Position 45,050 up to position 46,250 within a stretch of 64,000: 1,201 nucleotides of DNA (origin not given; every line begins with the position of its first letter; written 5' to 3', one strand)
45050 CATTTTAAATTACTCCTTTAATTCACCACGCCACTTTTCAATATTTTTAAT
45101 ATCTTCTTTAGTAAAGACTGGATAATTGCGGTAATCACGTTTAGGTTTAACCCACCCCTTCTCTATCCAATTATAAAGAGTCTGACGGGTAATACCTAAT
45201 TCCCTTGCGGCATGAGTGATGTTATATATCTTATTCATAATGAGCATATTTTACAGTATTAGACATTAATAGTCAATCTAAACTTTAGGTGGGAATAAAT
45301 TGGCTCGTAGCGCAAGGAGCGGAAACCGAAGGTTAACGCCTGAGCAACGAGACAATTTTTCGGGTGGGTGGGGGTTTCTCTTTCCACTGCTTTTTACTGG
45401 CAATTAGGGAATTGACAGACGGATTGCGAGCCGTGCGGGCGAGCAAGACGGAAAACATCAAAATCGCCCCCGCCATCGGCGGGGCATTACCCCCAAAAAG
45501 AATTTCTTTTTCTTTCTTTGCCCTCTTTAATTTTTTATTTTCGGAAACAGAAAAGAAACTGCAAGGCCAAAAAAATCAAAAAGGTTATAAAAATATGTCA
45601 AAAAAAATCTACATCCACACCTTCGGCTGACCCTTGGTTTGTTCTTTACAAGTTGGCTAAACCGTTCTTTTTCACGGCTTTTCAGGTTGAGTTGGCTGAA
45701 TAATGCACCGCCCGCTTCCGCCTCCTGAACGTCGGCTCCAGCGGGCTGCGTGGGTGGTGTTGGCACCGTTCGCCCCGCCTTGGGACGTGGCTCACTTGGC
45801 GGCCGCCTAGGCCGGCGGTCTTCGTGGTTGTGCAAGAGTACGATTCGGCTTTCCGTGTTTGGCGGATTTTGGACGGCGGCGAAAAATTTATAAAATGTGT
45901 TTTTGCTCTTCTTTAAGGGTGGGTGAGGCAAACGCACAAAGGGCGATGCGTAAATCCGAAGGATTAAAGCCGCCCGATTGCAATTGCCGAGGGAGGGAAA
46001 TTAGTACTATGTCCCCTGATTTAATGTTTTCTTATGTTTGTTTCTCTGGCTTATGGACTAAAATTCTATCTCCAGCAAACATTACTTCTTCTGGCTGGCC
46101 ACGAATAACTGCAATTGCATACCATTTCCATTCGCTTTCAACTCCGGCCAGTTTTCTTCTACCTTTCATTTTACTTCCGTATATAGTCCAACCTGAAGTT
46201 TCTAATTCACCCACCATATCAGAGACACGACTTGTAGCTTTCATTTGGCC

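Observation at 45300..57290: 10.6-kb defence segment bracketed by ~0.7-kb mosaic inverted/direct repeats containing a hairpin motif with compensatory substitutions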

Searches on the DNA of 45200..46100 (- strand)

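Call 12: search_rna_families(source=window, start=45200, end=46100, threshold=evalue, max_evalue=10)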
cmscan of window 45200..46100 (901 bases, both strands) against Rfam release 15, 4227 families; matches with E-value up to 10: 5.
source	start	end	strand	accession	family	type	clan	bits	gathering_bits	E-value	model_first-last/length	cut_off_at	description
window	45519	45587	-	RF03956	mir-737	Gene; miRNA;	-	18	60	8.2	1-63/63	no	mir-737 microRNA precursor family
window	45506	45570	-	RF00736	mir-320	Gene; miRNA;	-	16.7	55.5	0.88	1-76/76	no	mir-320 microRNA precursor family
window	45913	45980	-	RF04218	HCV_5BSL1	Cis-reg;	-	16.1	44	1.4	1-47/47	no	Hepatitis C virus stem-loop I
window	45464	45630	+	RF01971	RMST_10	Gene; lncRNA;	-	15.8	55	6.8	1-154/154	no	Rhabdomyosarcoma 2 associated transcript conserved region 10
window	45548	45646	+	RF03483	MIR319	Gene; miRNA;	-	15.3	54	5.1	1-92/92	no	MIR319 microRNA precursor family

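Call 86: build_rna_model(alignment_id=A4, structure=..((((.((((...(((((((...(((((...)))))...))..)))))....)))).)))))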
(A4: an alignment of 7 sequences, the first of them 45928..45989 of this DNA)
Model R1 built from alignment A4 (7 sequences, 62 columns); structure: as given.
model positions 62; base pairs 20; branch points 0; effective number of sequences 2.15; information 0.902 bits per position. Calibrated on 0.2 Mb of random sequence (short: E-values are rough).
structure used (alignment columns):
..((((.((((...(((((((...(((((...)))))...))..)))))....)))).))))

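Call 87: search_with_rna_model(model_id=R1, sources=[window, L002, L003, L004, L005, L006, L008, L009, L010, L011, L012, L013, L014, L015, L016, L017, L019, L020, L021, L022, L024, L025, L026, L027, L028, L029, L030, L031, L032, L033, L035, L036, L037, L038, L039, L040, L042, L043, L044, L045, L046], max_evalue=0.01, make_alignment=true)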
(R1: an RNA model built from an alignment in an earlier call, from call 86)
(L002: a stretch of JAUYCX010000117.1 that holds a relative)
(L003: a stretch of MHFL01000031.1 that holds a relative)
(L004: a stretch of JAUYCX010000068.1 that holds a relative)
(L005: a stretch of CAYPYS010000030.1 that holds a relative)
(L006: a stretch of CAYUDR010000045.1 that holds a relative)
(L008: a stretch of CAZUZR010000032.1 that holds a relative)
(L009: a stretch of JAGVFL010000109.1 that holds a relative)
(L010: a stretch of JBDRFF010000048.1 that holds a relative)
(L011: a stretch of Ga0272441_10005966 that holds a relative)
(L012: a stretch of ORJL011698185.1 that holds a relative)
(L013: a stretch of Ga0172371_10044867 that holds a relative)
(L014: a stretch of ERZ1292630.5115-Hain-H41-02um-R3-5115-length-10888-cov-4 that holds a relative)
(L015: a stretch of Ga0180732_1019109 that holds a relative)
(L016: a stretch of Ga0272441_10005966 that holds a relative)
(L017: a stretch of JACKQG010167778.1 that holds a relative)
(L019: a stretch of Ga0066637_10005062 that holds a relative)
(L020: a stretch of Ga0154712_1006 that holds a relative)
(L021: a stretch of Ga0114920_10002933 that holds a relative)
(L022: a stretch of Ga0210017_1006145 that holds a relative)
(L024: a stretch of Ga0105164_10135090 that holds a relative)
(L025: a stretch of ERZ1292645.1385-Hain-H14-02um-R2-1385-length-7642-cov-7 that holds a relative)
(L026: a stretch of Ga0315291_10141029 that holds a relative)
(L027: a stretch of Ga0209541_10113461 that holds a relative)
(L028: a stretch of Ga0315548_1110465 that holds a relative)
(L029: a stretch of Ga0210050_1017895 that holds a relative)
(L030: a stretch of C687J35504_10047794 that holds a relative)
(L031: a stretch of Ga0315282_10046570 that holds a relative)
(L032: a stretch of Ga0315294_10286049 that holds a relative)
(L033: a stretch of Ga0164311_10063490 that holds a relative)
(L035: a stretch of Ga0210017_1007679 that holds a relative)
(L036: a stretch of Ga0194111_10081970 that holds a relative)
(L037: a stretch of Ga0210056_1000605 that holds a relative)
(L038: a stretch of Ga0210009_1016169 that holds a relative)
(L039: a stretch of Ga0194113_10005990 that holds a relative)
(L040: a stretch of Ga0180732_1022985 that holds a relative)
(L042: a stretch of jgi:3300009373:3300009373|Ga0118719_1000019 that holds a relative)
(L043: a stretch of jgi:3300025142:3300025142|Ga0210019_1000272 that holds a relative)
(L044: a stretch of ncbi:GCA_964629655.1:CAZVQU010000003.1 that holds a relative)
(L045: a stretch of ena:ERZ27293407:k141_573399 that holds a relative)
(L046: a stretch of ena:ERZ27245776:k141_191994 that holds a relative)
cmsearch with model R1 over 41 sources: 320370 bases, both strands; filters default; matches with E-value up to 0.01: 25.
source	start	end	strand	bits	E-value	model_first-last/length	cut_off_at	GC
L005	565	626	+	91.3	1.9e-20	1-62/62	no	0.66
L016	7367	7428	+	91.1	2e-20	1-62/62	no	0.63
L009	5458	5519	+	90.4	3.2e-20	1-62/62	no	0.65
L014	4464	4525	-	88.8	8.2e-20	1-62/62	no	0.66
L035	7611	7672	+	88.5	9.8e-20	1-62/62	no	0.58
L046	6442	6503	+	85.5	5.9e-19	1-62/62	no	0.65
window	45928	45989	-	84.7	9.5e-19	1-62/62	no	0.53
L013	443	504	-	82.9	2.7e-18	1-62/62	no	0.56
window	56590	56651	-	81.1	8e-18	1-62/62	no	0.6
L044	6301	6362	+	80.2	1.4e-17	1-62/62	no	0.56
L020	1595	1655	-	66.6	4.6e-14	1-62/62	no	0.59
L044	2749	2815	+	65.5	8.5e-14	1-62/62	no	0.55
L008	7208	7284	+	62.6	5e-13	1-62/62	no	0.61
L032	1249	1310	-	62.1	6.6e-13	1-62/62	no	0.56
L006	680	746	+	62.1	6.6e-13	1-62/62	no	0.54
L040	657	722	-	61.6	9e-13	1-62/62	no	0.58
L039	1197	1262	+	60.2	2.1e-12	1-62/62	no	0.59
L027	277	342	+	55.4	3.6e-11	1-62/62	no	0.58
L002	644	709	-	46.6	6.6e-09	1-62/62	no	0.52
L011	619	680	+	40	3.4e-07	1-62/62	no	0.6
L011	10712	10773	+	40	3.4e-07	1-62/62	no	0.6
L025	7276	7337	-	35.3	5.8e-06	1-62/62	no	0.48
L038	286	347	-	34.3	1e-05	1-62/62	no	0.55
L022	8976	9037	-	26.1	0.0013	1-62/62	no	0.52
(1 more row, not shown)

Alignment A5: 25 matches aligned to the model, 91 columns, each read 5' to 3' on its own strand. Consensus structure (alignment columns), stored with it:
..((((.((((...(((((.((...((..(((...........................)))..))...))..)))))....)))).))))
